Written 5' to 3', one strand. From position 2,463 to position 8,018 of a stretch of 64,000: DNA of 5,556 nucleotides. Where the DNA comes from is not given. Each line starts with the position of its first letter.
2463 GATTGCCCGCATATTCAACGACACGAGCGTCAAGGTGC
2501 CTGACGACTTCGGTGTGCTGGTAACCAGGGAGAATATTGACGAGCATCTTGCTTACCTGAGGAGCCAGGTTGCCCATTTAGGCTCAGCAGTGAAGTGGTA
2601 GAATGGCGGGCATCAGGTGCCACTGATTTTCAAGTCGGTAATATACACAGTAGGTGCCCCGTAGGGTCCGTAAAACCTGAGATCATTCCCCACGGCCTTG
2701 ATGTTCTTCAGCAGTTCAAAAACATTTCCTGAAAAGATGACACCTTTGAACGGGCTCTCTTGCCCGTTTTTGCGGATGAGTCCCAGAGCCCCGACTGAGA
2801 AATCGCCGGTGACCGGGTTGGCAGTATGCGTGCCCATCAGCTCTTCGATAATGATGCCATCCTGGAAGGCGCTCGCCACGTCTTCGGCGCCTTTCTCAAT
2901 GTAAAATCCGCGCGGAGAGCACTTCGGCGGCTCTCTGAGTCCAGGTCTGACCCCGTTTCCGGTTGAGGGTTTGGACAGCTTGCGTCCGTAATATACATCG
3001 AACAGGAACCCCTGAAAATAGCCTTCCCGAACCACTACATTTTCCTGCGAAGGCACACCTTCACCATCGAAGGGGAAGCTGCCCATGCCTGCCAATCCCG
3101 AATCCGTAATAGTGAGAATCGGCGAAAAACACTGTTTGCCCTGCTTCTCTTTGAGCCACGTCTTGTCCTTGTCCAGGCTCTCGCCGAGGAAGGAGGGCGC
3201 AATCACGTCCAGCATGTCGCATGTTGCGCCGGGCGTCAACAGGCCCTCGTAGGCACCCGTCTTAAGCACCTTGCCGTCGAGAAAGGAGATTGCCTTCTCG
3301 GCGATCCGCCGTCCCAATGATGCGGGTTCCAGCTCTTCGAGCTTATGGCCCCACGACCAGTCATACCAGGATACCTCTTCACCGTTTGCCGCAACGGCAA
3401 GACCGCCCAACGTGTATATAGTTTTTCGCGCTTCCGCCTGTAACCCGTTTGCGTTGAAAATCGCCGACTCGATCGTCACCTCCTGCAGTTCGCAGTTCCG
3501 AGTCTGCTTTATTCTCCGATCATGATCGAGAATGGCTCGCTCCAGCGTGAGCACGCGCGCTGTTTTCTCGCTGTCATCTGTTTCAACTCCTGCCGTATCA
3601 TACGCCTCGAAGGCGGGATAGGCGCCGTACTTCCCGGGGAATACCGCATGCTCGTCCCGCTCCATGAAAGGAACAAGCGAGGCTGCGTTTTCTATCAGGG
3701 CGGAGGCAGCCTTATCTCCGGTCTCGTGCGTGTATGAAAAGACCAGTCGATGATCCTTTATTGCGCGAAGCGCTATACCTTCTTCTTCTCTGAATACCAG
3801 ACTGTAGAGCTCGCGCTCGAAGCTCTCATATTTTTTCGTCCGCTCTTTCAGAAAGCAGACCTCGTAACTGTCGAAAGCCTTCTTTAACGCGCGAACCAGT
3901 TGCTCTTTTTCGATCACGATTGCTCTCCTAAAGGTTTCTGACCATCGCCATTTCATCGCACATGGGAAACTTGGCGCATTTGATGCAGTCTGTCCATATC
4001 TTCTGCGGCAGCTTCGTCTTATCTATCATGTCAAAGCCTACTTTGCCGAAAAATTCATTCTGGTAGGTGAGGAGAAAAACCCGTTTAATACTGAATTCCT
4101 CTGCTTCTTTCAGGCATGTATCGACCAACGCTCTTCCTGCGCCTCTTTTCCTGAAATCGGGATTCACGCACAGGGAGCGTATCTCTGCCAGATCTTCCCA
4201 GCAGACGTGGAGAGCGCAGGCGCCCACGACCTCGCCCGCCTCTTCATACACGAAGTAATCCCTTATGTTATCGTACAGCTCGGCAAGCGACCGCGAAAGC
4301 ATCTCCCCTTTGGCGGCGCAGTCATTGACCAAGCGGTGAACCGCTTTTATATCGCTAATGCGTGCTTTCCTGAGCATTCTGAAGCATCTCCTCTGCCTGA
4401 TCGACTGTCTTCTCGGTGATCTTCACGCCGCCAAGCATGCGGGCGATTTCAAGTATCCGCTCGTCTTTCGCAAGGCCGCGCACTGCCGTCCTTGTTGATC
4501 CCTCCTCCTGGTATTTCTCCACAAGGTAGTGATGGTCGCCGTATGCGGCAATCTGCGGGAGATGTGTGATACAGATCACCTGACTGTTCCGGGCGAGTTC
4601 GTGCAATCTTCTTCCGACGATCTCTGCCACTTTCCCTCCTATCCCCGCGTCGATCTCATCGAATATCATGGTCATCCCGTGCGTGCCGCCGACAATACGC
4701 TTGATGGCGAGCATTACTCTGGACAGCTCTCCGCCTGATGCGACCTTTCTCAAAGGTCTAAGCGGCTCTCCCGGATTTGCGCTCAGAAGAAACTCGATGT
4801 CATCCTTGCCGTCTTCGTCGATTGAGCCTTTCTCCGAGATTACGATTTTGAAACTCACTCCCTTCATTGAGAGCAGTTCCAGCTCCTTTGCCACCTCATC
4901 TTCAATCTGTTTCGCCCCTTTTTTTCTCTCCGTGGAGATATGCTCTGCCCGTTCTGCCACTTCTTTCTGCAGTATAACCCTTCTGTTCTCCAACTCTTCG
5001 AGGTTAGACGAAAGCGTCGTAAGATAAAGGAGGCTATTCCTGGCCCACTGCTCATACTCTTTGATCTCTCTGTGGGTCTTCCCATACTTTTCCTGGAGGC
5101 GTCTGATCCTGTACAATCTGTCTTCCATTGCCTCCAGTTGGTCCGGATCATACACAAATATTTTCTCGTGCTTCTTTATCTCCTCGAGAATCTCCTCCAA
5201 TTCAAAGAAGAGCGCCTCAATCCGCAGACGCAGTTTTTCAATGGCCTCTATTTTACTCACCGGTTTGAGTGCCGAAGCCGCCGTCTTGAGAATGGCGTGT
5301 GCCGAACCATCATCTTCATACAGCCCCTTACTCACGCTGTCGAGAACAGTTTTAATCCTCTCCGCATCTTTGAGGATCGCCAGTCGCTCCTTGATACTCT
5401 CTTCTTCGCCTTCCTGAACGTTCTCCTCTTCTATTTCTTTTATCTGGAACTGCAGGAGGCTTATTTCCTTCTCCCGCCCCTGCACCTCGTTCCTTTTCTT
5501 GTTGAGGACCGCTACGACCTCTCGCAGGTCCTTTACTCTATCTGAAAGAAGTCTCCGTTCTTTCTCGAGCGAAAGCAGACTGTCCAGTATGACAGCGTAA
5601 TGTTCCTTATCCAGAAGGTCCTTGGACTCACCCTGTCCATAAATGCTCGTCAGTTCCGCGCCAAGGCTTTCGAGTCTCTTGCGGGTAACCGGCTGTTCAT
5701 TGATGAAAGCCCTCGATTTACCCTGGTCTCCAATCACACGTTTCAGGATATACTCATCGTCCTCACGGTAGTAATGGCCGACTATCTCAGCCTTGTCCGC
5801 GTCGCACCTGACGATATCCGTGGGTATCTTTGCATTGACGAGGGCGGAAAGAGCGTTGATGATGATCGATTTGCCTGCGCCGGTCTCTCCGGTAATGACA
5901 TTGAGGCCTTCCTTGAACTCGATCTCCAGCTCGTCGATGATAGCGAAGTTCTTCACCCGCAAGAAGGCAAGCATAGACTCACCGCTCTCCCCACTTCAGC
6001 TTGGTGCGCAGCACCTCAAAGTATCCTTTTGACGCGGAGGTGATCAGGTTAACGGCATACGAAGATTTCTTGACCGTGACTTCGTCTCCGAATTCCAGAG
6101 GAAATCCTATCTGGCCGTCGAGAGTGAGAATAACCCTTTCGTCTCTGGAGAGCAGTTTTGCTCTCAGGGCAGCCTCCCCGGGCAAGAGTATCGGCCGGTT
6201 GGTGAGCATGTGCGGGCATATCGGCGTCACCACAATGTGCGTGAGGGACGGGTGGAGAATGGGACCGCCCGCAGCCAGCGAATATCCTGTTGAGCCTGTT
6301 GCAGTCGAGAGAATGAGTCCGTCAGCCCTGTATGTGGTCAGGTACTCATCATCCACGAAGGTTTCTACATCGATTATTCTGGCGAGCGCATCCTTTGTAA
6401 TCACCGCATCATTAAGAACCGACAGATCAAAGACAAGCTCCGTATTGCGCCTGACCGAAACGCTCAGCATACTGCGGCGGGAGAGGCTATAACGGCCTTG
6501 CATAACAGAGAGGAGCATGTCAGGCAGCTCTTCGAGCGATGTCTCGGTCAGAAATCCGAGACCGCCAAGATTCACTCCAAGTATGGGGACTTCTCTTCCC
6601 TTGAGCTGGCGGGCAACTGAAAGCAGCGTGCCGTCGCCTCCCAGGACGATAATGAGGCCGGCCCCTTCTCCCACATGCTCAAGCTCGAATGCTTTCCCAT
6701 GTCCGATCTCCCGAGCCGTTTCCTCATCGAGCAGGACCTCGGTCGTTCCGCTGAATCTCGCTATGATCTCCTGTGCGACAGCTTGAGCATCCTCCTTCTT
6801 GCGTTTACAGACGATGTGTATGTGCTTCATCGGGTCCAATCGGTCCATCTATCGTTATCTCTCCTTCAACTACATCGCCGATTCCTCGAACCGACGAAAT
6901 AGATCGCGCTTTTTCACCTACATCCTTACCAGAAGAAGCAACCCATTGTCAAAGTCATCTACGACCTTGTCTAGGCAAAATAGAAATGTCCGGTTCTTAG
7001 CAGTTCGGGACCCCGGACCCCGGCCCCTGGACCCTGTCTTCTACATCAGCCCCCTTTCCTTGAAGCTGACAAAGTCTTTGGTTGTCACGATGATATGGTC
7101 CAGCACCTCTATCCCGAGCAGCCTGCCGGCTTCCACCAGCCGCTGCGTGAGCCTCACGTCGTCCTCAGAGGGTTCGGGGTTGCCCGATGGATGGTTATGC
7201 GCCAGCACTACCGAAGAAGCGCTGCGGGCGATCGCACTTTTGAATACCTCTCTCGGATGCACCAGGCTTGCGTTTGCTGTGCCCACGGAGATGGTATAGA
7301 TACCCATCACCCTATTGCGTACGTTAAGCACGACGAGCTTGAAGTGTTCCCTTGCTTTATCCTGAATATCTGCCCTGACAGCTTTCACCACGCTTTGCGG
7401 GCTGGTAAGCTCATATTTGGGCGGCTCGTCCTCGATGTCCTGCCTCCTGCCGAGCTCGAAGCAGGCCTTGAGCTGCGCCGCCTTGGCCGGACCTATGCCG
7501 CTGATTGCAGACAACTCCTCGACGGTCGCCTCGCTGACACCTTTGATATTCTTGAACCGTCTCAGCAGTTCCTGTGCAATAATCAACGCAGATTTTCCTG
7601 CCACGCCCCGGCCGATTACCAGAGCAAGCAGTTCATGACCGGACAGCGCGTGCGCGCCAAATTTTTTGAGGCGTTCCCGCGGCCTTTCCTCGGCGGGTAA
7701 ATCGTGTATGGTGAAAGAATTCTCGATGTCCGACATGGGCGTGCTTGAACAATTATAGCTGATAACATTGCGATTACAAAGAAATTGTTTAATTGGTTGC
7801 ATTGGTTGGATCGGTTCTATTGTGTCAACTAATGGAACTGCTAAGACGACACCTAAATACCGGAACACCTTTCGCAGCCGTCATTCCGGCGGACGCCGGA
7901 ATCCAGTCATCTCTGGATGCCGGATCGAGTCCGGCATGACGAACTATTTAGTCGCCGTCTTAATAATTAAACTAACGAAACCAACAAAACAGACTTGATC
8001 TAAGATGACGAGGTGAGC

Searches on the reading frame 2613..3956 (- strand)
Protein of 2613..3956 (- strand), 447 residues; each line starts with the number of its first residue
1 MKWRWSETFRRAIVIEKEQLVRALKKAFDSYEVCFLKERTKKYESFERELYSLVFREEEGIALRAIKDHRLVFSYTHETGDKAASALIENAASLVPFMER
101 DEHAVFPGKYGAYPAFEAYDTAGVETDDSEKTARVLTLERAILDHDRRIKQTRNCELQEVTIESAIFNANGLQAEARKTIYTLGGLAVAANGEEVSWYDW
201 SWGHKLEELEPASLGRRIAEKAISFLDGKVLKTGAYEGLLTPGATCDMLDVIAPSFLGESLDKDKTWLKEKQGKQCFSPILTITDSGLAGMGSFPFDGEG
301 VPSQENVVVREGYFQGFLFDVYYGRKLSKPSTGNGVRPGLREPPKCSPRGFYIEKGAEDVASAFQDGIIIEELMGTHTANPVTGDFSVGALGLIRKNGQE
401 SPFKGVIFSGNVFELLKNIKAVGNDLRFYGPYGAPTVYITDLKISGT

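Call 37: search_protein_families(library=pfam, proteins=[window:2613-3956:-], max_evalue=0.00001)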
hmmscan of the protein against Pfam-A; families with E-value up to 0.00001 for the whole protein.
window:2613-3956:- (447 aa): 3 families
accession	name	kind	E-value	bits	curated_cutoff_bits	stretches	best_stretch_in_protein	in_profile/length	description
PF19289.4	PmbA_TldD_3rd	-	5.3e-59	199.5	22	1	233-446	1-220/220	PmbA/TldA metallopeptidase C-terminal domain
PF19290.4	PmbA_TldD_2nd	-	5.9e-12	46.4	20.9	1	126-224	6-107/109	PmbA/TldA metallopeptidase central domain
PF01523.21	PmbA_TldD_1st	-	2.9e-06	27.8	20.9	1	32-93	2-63/65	PmbA/TldA metallopeptidase domain 1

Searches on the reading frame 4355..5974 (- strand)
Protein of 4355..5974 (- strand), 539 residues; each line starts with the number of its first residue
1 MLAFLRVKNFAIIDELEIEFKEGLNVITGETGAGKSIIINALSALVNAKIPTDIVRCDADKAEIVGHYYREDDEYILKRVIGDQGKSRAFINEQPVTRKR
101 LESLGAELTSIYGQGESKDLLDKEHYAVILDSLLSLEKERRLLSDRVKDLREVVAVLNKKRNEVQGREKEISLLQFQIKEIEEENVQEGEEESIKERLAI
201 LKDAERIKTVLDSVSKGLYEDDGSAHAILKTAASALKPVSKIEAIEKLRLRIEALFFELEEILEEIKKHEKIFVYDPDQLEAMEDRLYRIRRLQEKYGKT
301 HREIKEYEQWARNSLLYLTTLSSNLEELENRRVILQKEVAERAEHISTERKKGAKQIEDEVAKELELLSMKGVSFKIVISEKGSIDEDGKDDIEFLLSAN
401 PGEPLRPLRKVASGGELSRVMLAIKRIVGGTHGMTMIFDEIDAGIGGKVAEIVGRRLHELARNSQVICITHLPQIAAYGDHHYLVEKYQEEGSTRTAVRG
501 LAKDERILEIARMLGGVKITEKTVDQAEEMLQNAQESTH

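Call 37: search_protein_families(library=pfam, proteins=[window:4355-5974:-], max_evalue=0.00001)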
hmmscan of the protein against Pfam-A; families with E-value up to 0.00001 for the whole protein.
window:4355-5974:- (539 aa): 3 families
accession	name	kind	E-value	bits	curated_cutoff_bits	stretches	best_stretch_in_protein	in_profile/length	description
PF02463.25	SMC_N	-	5.5e-16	59.1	40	1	4-490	4-216/220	RecF/RecN/SMC N terminal domain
PF13476.12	AAA_23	-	2.7e-10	41.6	27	1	5-281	2-177/201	AAA domain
PF13175.12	AAA_15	-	7.2e-08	32.9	32.1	1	1-475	1-373/374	AAA ATPase domain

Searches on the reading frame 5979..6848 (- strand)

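Call 37: search_protein_families(library=pfam, proteins=[window:5979-6848:-], max_evalue=0.00001)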
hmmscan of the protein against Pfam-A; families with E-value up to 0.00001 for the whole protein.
window:5979-6848:- (289 aa): 2 families
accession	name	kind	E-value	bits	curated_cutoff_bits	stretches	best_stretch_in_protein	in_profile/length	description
PF20143.4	NAD_kinase_C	-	2.9e-34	117.9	23.7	1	145-270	1-125/126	ATP-NAD kinase C-terminal domain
PF01513.26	NAD_kinase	-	4.6e-18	66.2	25.5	1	56-120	66-130/130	ATP-NAD kinase N-terminal domain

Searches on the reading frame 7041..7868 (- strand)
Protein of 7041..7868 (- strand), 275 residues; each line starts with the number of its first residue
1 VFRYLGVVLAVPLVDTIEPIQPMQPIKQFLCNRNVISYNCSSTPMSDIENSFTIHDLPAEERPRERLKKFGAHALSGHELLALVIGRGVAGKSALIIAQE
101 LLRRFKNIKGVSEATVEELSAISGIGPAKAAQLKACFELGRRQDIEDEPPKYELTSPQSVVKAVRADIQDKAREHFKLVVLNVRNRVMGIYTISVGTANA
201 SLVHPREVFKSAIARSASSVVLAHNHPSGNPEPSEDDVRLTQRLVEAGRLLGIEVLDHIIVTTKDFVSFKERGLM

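Call 37: search_protein_families(library=pfam, proteins=[window:7041-7868:-], max_evalue=0.00001)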
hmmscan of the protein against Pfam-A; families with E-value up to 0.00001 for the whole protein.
window:7041-7868:- (275 aa): 4 families
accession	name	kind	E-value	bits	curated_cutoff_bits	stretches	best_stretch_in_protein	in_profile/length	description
PF04002.20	RadC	-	5.7e-45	152.6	22.1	1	154-274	1-121/121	RadC-like JAB domain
PF20582.4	UPF0758_N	-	6.2e-25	87.5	27.1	1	54-131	1-77/77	UPF0758 N-terminal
PF12826.13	HHH_2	-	6e-07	30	27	1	97-138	15-56/64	Helix-hairpin-helix motif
PF00633.29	HHH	-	2.8e-06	27.3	24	1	109-133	3-27/30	Helix-hairpin-helix motif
